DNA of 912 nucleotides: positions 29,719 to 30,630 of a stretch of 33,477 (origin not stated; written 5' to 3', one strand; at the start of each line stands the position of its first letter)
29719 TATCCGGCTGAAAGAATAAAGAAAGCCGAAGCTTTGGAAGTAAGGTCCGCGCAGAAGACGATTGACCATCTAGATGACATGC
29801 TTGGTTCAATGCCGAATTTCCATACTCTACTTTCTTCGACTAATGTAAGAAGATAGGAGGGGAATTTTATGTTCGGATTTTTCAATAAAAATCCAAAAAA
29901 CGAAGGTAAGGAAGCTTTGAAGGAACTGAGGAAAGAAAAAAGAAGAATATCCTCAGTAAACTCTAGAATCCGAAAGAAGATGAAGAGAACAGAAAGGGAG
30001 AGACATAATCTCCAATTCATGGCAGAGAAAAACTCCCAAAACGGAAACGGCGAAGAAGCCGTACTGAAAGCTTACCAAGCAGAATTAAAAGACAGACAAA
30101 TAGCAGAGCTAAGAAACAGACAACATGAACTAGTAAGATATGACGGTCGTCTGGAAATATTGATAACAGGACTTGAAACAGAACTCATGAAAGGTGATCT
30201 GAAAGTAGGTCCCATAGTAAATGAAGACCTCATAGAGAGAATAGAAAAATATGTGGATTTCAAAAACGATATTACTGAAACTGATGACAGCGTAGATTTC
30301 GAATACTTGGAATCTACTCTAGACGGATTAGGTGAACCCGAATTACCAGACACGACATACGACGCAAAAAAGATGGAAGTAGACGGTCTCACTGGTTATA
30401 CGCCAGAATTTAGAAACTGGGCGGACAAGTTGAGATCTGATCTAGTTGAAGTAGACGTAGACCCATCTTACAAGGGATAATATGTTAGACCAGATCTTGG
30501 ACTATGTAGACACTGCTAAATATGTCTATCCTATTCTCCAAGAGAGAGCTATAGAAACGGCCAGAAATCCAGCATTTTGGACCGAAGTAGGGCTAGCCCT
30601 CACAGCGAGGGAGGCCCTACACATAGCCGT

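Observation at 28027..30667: Co-oriented cluster pairing ESCRT-III/PspA-like proteins with two DNA-binding proteins, with no Vps4/CdvC in view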

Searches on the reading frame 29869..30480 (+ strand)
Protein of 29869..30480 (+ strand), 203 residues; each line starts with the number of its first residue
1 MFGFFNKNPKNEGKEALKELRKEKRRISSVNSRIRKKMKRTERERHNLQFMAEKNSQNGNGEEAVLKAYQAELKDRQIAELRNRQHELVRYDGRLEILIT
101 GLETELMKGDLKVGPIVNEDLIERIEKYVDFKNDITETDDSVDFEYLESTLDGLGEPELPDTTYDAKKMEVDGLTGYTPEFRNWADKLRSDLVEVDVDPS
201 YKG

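Call 3: search_protein_families(library=pfam, proteins=[window:29869-30480:+], max_evalue=1)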
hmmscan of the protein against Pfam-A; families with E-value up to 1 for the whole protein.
window:29869-30480:+ (203 aa): 1 family
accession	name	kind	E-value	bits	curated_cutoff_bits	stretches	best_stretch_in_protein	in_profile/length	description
PF14362.11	DUF4407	-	0.016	14.9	31.3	1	16-95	132-207/297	Domain of unknown function (DUF4407)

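Call 5: find_homologous_proteins(query=window:29869-30480:+, max_evalue=0.01)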
Query window:29869-30480:+ (203 aa): 1 proteins with E <= 0.01 among 366 candidates.
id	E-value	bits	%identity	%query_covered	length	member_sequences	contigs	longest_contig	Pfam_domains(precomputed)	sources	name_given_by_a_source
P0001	3.9e-127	440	100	100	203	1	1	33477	-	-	-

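Call 6: find_encoding_contigs(protein=window:29869-30480:+, flank=10000, max_places=6)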
Protein window:29869-30480:+ (203 aa): no gene with exactly this product is on record in the collection.
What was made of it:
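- Tried and rejected: The window's contig itself is not in the gene-position index (call 6).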

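Call 9: search_solved_structures(query=window:29869-30480:+, max_evalue=10)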
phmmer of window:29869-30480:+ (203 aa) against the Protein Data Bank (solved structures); distinct sequences matched with E-value up to 10: 4.
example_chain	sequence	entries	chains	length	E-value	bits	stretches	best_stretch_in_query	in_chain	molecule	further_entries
7sqq_A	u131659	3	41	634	0.67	13.4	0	89-130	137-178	Chimallin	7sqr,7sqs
8igg_E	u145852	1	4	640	0.7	13.3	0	89-130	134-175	Chimallin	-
1uzc_A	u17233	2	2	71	0.85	13.1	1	6-54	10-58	HYPOTHETICAL PROTEIN FLJ21157 | Pre-mRNA-processing factor 40 homolog A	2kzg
8om3_d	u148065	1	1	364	7.7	9.9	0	8-46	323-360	Altered inheritance of mitochondria protein 23, mitochondrial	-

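Call 17: search_protein_families(library=ncbifam, proteins=[window:29869-30480:+], max_evalue=1)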
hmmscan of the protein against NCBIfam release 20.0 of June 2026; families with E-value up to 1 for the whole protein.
window:29869-30480:+ (203 aa): 2 families
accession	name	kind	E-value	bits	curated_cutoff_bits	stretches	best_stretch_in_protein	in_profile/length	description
NF041198.1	UshA_like_PCGU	equivalog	0.34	9.4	275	1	6-93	268-352/519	UshA-like (seleno)protein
TIGR03794.1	NHLM_micro_HlyD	equivalog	0.64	8.8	156.2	1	14-84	138-197/421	NHLP bacteriocin system secretion protein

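Call 18: predict_structure(protein=window:29869-30480:+)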
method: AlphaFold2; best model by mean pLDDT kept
length: 203 residues; sequences in the alignment: 1
mean_pLDDT: 66.2   pTM: 0.49
mean pLDDT of the five models: 66.2, 63.5, 63.2, 61.0, 59.8
residues with pLDDT >= 90: 45; 70-90: 54; 50-70: 26; < 50: 78
segments of 3 or more residues with pLDDT < 50: 3-7, 113-174, 192-197, 201-203
pLDDT, mean of each block of 10 residues (from residue 1): 51 78 84 90 94 94 92 92 85 82 74 45 46 43 39 39 41 52 62 49 40
secondary structure, 60 per line:
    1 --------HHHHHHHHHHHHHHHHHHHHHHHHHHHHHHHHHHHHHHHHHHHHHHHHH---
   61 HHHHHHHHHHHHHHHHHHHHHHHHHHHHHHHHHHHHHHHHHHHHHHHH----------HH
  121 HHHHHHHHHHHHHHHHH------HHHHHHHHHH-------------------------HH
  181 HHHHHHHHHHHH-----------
elements in order: H9-57 H61-108 H119-137 H144-153 H179-192
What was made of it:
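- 29893..30192 (+): Predicted alpha1-alpha2 hairpin (aa 9-57 and 61-108), with the tip motif G-N-x-E-E conserved in both family members. AF2 block pLDDT 78-94 for aa 11-100 (call 18).
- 30388..30444 (+): The most conserved block of the family: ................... (aa 174-192), a C-terminal helix after an acidic, low-confidence linker. A candidate docking site for the ATPase N-domain (MIM-like by position). Helix 179-192 in the model (call 18).
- On ESCRT-III superfamily: The AF2 model has helices 9-57 and 61-108 (block pLDDT mostly 78-94), then 119-137 and 144-153 at low confidence (call 18).
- The AF2 model has helices 9-57 and 61-108 with block pLDDT mostly 78-94, then helices 119-137, 144-153 and 179-192 (call 18).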

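Call 19: search_protein_representatives(protein=window:29869-30480:+)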
Query: 203 residues. Proteins with E-value up to 0.001 (for the whole library): 2; up to 1e-10: 1; up to 1e-30: 1. The best 2 are listed.
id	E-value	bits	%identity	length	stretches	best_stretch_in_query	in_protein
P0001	1.3e-127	439.9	100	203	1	1-203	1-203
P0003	6.2e-10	55.9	28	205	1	7-194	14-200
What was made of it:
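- Tried and rejected: An exhaustive phmmer search of 1.8 billion representatives, which found only P0003 (call 19).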

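Call 22: find_encoding_contigs(protein=P0003, flank=10000, max_places=6)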
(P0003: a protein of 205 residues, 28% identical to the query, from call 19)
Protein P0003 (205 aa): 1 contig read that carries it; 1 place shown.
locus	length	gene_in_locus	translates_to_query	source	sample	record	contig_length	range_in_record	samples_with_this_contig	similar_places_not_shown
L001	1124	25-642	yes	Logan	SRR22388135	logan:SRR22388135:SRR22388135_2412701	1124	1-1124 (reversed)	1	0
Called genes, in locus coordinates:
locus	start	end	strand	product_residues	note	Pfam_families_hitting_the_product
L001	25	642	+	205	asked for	-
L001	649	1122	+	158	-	?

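Call 23: fold_search(model_id=the predicted structure, library=pdb)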
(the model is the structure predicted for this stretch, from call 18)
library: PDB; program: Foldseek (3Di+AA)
matches with E <= 10: 372; with E <= 0.001: 0
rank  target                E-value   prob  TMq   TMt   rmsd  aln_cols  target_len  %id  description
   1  6tz5_AA               9.1e-03  1.00  0.41  0.47  40.7       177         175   18  CryoEM reconstruction of membrane-bound ESCRT-III filament composed of CHMP1B+IST1 (left-handed) (released 2020-04-08)
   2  8v2q_A                1.3e-02  1.00  0.41  0.45  40.4       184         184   17  CHMP1B/IST1 ssRNA bound copolymer (released 2024-11-27)
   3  9eom                  1.4e-02  0.90  0.27  0.26  49.5       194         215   13  250A Vipp1 dL10Ala helical tubes in the presence of EPL (released 2024-10-16)
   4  6tz9_A                1.6e-02  1.00  0.43  0.53  39.1       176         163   19  CryoEM reconstruction of membrane-bound ESCRT-III filament composed of CHMP1B only (released 2020-04-08)
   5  6tz4_02               2.0e-02  1.00  0.42  0.48  39.5       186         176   16  CryoEM reconstruction of membrane-bound ESCRT-III filament composed of CHMP1B+IST1 (right-handed) (released 2020-04-08)
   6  6e8g_AA               2.3e-02  0.99  0.40  0.47  40.5       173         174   21  CryoEM reconstruction of IST1-CHMP1B copolymer filament bound to ssDNA at 2.9 Angstrom resolution (released 2018-08-15)
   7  7o3w_A                2.7e-02  0.99  0.42  0.41  41.8       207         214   16  Structural basis for VIPP1 oligomerization and maintenance of thylakoid membrane integrity (released 2021-06-30)
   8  9ftl_a                3.2e-02  1.00  0.43  0.52  42.0       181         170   15  Asgard ESCRT-IIIB filament structure (released 2025-04-16)
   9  7abk                  3.2e-02  0.80  0.30  0.31  49.1       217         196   16  Helical structure of PspA (released 2021-08-04)
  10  8qhx                  5.1e-02  0.75  0.29  0.30  53.9       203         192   14  280A Vipp1 H1-6 helical tubes in the presence of EPL (released 2024-09-18)
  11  9ftl_A                5.4e-02  0.99  0.43  0.52  41.6       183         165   17  Asgard ESCRT-IIIB filament structure (released 2025-04-16)
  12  7o3x_A                5.7e-02  0.97  0.42  0.40  41.9       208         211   17  Structural basis for VIPP1 oligomerization and maintenance of thylakoid membrane integrity (released 2021-06-30)
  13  7zcg_A                6.1e-02  0.72  0.27  0.31  39.3       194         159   14  CHMP2A-CHMP3 heterodimer (430 Angstrom diameter) (released 2023-01-18)
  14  4whe                  6.4e-02  1.00  0.45  0.66   1.7        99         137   16  Crystal structure of E. coli phage shock protein A (PspA 1-144) (released 2015-09-02)
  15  3jc1_Ab               9.1e-02  0.98  0.41  0.51  38.3       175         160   18  Electron cryo-microscopy of the IST1-CHMP1B ESCRT-III copolymer (released 2015-12-16)
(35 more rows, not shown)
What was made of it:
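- On ESCRT-III superfamily: ESCRT-III, PspA and Vipp1 fill Foldseek ranks 1-22, best E 0.009 (call 23).
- The PspA hairpin 4whe aligns at rmsd 1.7 A over 99 columns (call 23). Vipp1 and PspA structures are among the top Foldseek hits, including the best local superposition (4whe, rmsd 1.7 A over 99 columns, call 23).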

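Call 27: search_protein_families(library=pfam, proteins=[L001:649-1122:+, P0003], max_evalue=1)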
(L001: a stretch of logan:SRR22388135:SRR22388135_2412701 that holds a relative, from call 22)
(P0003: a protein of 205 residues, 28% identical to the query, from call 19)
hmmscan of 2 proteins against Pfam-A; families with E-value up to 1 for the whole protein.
L001:649-1122:+ (158 aa): 39 families (the best 25 are shown)
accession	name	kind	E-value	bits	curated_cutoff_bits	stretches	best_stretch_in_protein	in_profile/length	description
PF00004.35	AAA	-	4.5e-11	43.8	21.2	1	122-156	1-35/131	ATPase family associated with various cellular activities (AAA)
PF05496.18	RuvB_N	-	4.8e-06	26.8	27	1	122-154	36-68/159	Holliday junction DNA helicase RuvB P-loop domain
PF07728.20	AAA_5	-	6.3e-05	23.4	22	1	122-152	2-33/139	AAA domain (dynein-related subfamily)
PF13207.12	AAA_17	-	7.5e-05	23.5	27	1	125-156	1-30/136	AAA domain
PF05673.19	DUF815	-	0.00014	21.6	23.8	1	74-143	12-77/249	Protein of unknown function (DUF815)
PF00005.33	ABC_tran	-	0.00015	22.8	25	1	117-143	9-35/137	ABC transporter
PF13238.12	AAA_18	-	0.00075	20.4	29.4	1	123-145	2-24/128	AAA domain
PF24883.2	NPHP3_N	-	0.0016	19.1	24.8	1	117-140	20-43/164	Nephrocystin 3, N-terminal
PF13521.12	AAA_28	-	0.0017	19.1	27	1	123-144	3-24/164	AAA domain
PF06068.19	TIP49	-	0.0017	18.1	23.8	1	120-157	51-90/347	TIP49 P-loop domain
PF00931.28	NB-ARC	-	0.0026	17.5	23.5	1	121-143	20-42/248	NB-ARC domain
PF03215.21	Rad17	-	0.0034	17.8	23.8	1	120-144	46-70/186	Rad17 P-loop domain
PF13401.12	AAA_22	-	0.0035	18.1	27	1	122-150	8-39/130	AAA domain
PF13479.12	AAA_24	-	0.0035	17.6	27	1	121-139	4-22/195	AAA domain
PF00910.28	RNA_helicase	-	0.0036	18.2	21.5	1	123-142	2-21/105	RNA helicase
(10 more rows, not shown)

P0003 (205 aa): 1 family
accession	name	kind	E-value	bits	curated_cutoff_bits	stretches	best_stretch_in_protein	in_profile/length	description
PF03357.26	Snf7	-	0.011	15.8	27.3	1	23-105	4-79/171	Snf7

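Call 29: find_related_loci(query=A1, collection=genome_contigs, flank=10000)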
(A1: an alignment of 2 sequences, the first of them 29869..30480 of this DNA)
Query A1 (203 aa) in genome_contigs; peptide patterns used: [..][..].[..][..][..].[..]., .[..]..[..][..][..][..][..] (x = any residue, [..] = any of these).
340 stretches matched a pattern, but none encodes a relative of the query by tblastn (E <= 1e-3).

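Call 30: search_solved_structures(query=L001:649-1122:+, max_evalue=0.001)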
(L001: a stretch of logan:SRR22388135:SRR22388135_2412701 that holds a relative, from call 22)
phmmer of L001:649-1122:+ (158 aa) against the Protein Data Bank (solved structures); distinct sequences matched with E-value up to 0.001: 271 (the best 60 are shown).
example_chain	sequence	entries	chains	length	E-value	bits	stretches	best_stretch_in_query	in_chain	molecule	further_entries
5vc7_A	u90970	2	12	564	2.4e-22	83.2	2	85-157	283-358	VCP-like ATPase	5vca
5g4g_A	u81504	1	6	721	3.2e-22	82.8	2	85-157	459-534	VCP-LIKE ATPASE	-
5g4f_A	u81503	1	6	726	3.2e-22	82.7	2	85-157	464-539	VCP-LIKE ATPASE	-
9m4n_A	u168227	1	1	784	2.3e-20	76.7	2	88-157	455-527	Cell division control protein 48 homolog A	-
9m3v_A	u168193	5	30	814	2.5e-20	76.6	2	88-157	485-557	Cell division control protein 48 homolog A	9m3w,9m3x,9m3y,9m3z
7wub_C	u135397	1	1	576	3.8e-20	76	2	87-157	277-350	Transitional endoplasmic reticulum ATPase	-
7wub_D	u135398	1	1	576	3.8e-20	76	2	87-157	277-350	Transitional endoplasmic reticulum ATPase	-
6mck_A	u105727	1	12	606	4.8e-20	75.7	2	87-157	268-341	Transitional endoplasmic reticulum ATPase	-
7rlj_A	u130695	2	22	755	6.8e-20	75.2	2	87-157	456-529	Transitional endoplasmic reticulum ATPase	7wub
8yka_A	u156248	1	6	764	7e-20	75.2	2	87-157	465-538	Transitional endoplasmic reticulum ATPase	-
5c18_A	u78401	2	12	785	7.4e-20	75.1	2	87-157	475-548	Transitional endoplasmic reticulum ATPase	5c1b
5c19_A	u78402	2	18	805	7.6e-20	75.1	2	87-157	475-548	Transitional endoplasmic reticulum ATPase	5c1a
7mdm_B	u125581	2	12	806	7.6e-20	75.1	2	87-157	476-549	Transitional endoplasmic reticulum ATPase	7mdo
7y4w_A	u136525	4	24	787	7.6e-20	75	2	87-157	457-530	Transitional endoplasmic reticulum ATPase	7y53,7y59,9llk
7bp9_A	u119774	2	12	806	7.8e-20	75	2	87-157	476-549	Transitional endoplasmic reticulum ATPase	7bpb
4lcb_A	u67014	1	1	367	1.2e-12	51.7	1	20-157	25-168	Cell division protein CdvC, Vps4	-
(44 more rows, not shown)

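Call 31: find_homologous_proteins(query=A1, max_evalue=1)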
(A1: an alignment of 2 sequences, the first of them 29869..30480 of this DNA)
Query A1 (2 sequences) (203 aa, profile of the alignment): 2 proteins with E <= 1 among 2291 candidates.
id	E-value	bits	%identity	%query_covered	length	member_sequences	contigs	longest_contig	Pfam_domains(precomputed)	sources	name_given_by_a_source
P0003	3.3e-108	378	30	67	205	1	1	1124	-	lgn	-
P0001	9.2e-104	364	100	100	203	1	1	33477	-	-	-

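Call 32: search_solved_structures(query=A1, max_evalue=10, show_alignments=3)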
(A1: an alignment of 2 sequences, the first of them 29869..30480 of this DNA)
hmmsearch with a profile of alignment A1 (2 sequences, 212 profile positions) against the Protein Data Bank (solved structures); distinct sequences matched with E-value up to 10: 21.
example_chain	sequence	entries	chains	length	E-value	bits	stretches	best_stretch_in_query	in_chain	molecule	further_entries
9w9i_A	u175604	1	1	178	0.01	18.6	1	106-145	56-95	Kinesin-like protein KIF3A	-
3frv_A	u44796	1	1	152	0.06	16.1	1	30-95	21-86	Charged multivesicular body protein 3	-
3fll_A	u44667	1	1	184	0.17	14.7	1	164-193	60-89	Nitrophorin-4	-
1sy0_A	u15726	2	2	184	0.18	14.6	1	164-193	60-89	Nitrophorin 4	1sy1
1d2u_A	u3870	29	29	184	0.18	14.6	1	164-193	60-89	NITROPHORIN 4 | PROTEIN (NITROPHORIN 4) | Nitrophorin-4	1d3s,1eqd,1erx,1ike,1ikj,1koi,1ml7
2ofr_X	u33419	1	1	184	0.19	14.5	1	164-193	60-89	Nitrophorin-4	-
1sxx_A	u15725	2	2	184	0.19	14.5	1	164-193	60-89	Nitrophorin 4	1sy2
1sxu_A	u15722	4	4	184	0.19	14.5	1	164-193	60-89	Nitrophorin 4 | Nitrophorin-4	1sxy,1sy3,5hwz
1sxw_A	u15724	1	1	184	0.19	14.5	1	164-193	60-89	Nitrophorin 4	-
2at0_X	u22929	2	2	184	0.19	14.5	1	164-193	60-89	Nitrophorin 4 | Nitrophorin-4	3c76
4gnw_A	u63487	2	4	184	0.19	14.5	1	164-193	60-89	Nitrophorin-4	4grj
2at3_X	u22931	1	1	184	0.19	14.5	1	164-193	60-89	Nitrophorin 4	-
3tga_A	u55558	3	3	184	0.2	14.5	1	164-193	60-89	Nitrophorin-4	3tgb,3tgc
7zcg_A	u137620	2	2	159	0.3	13.8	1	32-117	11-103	Charged multivesicular body protein 3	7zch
4u7c_A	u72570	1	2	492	0.41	13.4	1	14-98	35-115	DNA polymerase kappa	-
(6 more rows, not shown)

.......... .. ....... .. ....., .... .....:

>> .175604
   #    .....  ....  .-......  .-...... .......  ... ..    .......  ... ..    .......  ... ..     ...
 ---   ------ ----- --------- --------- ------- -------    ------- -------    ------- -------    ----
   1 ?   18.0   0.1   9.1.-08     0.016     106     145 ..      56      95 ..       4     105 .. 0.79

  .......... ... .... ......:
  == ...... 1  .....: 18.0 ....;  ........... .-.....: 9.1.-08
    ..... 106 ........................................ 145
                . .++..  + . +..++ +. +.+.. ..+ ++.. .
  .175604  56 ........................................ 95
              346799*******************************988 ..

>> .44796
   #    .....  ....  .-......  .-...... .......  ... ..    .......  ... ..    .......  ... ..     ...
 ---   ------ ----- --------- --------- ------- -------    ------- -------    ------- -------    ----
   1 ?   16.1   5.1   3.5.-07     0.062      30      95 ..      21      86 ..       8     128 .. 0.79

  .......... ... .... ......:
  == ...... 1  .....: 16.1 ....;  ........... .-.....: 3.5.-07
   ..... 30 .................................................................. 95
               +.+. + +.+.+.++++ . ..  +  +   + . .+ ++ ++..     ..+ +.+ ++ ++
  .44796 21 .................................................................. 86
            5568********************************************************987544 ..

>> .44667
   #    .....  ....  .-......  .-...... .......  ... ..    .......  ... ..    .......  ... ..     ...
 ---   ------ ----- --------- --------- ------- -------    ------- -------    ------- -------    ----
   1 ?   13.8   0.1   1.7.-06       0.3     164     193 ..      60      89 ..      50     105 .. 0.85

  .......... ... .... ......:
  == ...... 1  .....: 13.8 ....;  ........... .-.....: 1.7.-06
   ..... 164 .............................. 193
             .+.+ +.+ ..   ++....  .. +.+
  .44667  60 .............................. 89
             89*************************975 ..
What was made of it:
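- The A1 profile vs PDB ranks CHMP3 second (E 0.06), in register (call 32). The top PDB hit of the A1 profile was a kinesin fragment (call 32).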

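Call 33: search_solved_structures(query=P0003, max_evalue=10, show_alignments=2)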
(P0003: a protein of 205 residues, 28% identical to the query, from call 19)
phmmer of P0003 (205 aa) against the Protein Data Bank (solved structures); distinct sequences matched with E-value up to 10: 0.
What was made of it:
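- Tried and rejected: phmmer of p203 and of P0003 against PDB gave nothing relevant (calls 9, 33).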

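Call 61: search_protein_families(library=phrogs, proteins=[window:29869-30480:+, P0003], max_evalue=0.01)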
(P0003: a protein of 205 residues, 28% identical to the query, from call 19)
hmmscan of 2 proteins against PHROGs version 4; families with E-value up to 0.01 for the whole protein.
window:29869-30480:+ (203 aa): 0 families

P0003 (205 aa): 0 families

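Call 62: find_related_loci(query=A1, collection=viral_contigs, flank=10000)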
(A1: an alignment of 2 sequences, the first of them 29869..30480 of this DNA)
Query A1 (203 aa) in viral_contigs; peptide patterns used: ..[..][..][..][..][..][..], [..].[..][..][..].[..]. (x = any residue, [..] = any of these).
178 stretches matched a pattern, but none encodes a relative of the query by tblastn (E <= 1e-3).
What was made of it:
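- Tried and rejected: find_related_loci with A1 in GTDB genomes and in IMG/VR (calls 29, 62).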

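Call 64: find_related_loci(query=L001:649-1122:+, collection=genome_contigs, flank=8000)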
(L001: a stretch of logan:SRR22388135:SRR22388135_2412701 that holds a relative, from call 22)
Query L001:649-1122:+ (158 aa) in genome_contigs; peptide patterns used: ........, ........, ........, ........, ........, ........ (x = any residue, [..] = any of these).
28 stretches matched a pattern, but none encodes a relative of the query by tblastn (E <= 1e-3).

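Call 69: search_protein_families(library=padloc, proteins=[window:29869-30480:+], max_evalue=0.01)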
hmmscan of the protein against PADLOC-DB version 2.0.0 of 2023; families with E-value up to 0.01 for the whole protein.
window:29869-30480:+ (203 aa): 0 families
